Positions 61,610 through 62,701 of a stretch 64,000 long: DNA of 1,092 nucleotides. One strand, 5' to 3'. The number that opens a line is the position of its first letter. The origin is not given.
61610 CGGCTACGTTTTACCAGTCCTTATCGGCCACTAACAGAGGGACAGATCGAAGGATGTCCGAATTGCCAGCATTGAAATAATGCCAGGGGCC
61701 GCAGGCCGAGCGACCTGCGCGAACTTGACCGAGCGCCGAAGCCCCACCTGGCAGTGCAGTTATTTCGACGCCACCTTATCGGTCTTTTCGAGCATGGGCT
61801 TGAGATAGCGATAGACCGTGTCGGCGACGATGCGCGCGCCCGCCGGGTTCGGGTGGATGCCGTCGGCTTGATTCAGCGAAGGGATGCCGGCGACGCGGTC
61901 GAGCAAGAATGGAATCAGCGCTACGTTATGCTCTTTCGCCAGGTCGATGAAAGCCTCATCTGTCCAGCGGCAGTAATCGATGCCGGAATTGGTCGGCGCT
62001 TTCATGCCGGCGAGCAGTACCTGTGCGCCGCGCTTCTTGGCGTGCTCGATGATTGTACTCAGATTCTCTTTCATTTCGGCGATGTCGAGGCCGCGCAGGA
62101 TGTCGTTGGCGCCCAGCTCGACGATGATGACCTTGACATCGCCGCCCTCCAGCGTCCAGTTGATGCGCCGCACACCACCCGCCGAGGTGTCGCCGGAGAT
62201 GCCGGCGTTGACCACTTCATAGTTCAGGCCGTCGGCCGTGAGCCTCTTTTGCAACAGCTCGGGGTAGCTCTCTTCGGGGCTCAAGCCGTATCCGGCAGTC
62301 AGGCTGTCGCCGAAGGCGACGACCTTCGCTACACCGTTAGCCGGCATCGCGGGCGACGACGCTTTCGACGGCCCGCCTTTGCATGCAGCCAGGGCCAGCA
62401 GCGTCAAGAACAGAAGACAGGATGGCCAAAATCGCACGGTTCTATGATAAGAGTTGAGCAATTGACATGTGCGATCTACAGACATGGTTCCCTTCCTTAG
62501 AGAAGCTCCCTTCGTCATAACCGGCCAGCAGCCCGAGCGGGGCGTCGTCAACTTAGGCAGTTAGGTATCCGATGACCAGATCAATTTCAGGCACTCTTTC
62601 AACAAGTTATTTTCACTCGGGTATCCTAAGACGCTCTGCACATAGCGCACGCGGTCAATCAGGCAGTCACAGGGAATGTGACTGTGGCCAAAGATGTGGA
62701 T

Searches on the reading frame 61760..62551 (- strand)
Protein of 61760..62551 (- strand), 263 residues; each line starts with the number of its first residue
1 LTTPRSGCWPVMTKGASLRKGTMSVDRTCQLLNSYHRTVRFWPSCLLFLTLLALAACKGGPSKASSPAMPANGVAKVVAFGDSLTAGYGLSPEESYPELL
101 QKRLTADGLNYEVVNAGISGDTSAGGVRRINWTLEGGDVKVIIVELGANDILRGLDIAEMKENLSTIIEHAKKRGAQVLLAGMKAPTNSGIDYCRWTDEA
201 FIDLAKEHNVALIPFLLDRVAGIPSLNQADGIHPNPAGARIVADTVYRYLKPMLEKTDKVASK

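Call 7: search_protein_families(library=pfam, proteins=[window:61760-62551:-], max_evalue=0.001)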
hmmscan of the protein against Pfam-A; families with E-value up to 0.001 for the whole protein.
window:61760-62551:- (263 aa): 5 families
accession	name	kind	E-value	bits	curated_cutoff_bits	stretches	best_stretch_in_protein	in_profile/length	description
PF13472.12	Lipase_GDSL_2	-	8e-30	105.1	32.9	1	79-241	1-178/178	GDSL-like Lipase/Acylhydrolase family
PF00657.28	Lipase_GDSL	-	3.6e-20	73.4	23.6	1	77-244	1-206/208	GDSL-like Lipase/Acylhydrolase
PF25182.1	NonGDSL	-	6.7e-09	35.8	80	1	71-183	24-139/220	Non-GDSL lipase-like family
PF04311.20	DUF459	-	1.6e-05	24.8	27.2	0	76-151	1-72/197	Protein of unknown function (DUF459)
PF17182.10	OSK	-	3.2e-05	23.7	27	1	118-188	52-120/202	OSK domain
